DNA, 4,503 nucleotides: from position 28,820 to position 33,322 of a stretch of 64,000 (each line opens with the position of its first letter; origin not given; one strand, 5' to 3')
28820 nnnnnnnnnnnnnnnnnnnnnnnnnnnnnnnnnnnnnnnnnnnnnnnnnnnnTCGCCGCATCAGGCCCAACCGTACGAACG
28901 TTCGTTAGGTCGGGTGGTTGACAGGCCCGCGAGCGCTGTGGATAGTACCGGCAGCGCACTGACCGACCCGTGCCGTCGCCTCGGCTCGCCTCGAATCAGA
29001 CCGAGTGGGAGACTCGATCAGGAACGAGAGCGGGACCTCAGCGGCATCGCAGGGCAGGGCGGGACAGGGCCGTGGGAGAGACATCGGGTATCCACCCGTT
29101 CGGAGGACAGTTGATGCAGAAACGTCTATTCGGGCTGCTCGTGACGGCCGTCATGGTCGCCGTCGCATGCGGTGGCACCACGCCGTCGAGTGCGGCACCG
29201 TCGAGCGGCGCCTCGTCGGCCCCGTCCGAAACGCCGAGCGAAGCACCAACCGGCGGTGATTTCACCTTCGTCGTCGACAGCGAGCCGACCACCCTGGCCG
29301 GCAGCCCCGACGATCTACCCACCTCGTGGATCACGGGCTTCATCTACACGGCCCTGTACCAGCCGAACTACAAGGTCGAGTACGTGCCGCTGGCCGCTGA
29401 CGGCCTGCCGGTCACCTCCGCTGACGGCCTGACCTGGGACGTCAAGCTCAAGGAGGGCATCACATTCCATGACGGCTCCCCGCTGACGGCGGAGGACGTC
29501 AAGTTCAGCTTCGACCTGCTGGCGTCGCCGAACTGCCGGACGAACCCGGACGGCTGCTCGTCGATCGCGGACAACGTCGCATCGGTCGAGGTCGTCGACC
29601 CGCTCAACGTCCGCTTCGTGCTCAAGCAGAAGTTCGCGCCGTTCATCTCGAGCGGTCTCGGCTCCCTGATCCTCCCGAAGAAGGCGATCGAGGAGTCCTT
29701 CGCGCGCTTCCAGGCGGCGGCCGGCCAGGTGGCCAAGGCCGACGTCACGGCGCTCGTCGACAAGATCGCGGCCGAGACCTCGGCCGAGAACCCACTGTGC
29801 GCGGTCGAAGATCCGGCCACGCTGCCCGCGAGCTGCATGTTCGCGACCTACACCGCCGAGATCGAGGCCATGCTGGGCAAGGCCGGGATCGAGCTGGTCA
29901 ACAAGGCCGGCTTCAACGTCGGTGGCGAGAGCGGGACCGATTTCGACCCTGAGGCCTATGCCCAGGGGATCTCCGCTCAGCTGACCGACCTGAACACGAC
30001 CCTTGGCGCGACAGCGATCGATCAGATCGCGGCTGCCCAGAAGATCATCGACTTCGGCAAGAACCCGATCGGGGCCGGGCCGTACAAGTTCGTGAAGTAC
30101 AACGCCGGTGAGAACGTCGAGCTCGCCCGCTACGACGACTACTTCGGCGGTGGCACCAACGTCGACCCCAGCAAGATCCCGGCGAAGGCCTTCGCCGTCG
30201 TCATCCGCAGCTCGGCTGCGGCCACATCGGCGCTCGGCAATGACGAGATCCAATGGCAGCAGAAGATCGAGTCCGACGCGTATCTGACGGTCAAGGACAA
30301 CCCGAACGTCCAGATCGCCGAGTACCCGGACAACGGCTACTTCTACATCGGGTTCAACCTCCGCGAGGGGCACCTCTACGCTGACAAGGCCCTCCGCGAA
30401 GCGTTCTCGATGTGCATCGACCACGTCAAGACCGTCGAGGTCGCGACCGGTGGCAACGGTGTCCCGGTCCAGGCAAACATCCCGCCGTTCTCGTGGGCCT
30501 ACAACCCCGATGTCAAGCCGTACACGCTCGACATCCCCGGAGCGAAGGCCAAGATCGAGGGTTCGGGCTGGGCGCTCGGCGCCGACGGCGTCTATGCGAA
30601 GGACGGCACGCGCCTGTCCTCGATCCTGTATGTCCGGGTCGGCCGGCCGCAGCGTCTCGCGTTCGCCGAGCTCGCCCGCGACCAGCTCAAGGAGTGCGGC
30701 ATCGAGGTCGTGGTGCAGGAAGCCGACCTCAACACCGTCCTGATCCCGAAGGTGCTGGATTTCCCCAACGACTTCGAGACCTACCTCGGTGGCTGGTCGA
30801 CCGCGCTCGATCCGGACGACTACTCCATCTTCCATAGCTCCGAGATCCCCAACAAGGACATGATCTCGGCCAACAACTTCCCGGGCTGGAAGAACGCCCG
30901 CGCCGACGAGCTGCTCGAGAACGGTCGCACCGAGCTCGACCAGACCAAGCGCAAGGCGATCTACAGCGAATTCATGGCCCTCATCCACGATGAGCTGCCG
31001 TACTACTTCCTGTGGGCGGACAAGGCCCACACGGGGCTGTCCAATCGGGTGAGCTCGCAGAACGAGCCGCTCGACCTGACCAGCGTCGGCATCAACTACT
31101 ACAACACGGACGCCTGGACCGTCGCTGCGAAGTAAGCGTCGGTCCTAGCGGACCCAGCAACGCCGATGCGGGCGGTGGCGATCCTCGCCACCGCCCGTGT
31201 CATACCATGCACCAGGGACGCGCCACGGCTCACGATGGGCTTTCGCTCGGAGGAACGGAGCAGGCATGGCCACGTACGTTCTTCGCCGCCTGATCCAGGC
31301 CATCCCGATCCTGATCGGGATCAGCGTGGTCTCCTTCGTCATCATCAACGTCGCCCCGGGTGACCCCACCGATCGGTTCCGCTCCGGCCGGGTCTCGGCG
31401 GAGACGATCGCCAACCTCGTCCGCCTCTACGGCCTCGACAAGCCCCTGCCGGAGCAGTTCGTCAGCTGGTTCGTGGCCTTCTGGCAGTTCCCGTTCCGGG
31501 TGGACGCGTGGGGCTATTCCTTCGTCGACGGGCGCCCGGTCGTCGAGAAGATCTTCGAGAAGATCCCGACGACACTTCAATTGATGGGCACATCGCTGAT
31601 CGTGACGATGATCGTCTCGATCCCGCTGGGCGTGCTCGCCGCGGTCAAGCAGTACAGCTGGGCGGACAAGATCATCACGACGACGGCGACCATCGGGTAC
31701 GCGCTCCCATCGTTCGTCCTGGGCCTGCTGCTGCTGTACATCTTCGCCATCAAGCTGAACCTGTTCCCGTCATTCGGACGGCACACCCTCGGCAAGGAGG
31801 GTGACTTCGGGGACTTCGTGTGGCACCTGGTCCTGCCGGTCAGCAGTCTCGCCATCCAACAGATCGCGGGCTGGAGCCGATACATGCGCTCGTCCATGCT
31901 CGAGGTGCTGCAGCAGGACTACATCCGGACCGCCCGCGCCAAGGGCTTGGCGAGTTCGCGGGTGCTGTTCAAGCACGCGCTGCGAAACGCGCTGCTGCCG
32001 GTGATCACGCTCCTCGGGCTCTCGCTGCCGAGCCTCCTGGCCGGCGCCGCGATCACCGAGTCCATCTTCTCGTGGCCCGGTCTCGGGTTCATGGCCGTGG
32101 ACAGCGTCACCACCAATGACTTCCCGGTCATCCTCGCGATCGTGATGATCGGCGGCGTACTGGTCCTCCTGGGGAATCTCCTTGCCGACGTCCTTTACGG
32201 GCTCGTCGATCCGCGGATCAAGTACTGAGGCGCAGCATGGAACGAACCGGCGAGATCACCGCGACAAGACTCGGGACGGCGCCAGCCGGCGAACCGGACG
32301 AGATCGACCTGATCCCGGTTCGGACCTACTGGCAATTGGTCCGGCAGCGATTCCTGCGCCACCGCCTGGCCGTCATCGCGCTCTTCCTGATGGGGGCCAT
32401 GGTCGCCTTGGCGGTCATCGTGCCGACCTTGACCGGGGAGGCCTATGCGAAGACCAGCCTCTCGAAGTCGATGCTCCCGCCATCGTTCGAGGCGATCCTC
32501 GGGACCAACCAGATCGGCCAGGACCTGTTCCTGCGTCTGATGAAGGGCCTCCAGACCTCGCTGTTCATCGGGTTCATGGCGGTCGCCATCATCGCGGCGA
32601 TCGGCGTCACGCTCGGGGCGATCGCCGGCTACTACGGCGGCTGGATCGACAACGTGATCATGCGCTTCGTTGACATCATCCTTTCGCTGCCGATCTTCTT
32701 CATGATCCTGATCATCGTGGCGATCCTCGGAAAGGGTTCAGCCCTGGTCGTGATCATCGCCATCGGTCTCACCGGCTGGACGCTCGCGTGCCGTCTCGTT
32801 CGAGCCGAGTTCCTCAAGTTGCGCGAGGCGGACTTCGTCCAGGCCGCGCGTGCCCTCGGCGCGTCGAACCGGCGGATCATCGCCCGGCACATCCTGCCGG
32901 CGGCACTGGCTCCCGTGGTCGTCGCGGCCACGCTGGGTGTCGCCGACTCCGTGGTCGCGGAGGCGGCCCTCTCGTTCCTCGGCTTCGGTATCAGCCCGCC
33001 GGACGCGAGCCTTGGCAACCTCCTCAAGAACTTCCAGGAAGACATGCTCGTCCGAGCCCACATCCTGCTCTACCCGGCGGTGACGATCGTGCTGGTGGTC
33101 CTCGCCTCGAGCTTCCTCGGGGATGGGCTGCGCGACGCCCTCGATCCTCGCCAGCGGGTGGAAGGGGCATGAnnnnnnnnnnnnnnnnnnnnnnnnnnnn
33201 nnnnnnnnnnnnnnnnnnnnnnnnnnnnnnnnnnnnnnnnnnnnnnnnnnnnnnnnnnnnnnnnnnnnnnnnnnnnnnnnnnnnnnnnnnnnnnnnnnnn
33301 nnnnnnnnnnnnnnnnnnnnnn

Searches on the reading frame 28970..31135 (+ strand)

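Call 65: search_protein_families(library=pfam, proteins=[window:28970-31135:+], max_evalue=0.00001)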
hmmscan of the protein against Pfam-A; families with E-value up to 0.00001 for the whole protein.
window:28970-31135:+ (721 aa): 1 family
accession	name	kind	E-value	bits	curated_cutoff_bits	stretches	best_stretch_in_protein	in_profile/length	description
PF00496.27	SBP_bac_5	-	2.7e-62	211.4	32.4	2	354-619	103-356/368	Bacterial extracellular solute-binding proteins, family 5 Middle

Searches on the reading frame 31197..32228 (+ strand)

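Call 65: search_protein_families(library=pfam, proteins=[window:31197-32228:+], max_evalue=0.00001)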
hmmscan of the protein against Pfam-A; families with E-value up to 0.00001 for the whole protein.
window:31197-32228:+ (343 aa): 2 families
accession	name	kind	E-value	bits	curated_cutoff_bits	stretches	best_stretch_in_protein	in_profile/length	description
PF00528.27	BPD_transp_1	-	9e-45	153.1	26.4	1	142-342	2-183/184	Binding-protein-dependent transport system inner membrane component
PF19300.4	BPD_transp_1_N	-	6.6e-14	52.5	23.8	1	24-129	1-113/114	Binding-prot-dependent transport system membrane comp, N-term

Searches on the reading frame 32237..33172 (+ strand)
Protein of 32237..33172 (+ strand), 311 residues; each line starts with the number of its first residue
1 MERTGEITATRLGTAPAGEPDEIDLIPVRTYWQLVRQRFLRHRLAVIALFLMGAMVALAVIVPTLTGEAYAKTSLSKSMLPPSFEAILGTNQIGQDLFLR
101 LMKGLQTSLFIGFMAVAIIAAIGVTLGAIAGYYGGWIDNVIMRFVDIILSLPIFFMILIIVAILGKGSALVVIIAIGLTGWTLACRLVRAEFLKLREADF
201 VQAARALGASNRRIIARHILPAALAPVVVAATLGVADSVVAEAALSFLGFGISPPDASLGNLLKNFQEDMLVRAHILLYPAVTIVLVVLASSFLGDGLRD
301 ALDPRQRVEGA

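Call 65: search_protein_families(library=pfam, proteins=[window:32237-33172:+], max_evalue=0.00001)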
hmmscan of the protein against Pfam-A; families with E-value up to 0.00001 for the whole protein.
window:32237-33172:+ (311 aa): 2 families
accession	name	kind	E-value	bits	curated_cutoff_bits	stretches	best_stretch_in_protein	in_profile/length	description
PF00528.27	BPD_transp_1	-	9.9e-34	117.1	26.4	1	123-307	1-183/184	Binding-protein-dependent transport system inner membrane component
PF12911.12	OppC_N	-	3.6e-11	43.2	23.9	1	30-82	1-53/53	N-terminal TM domain of oligopeptide transport permease C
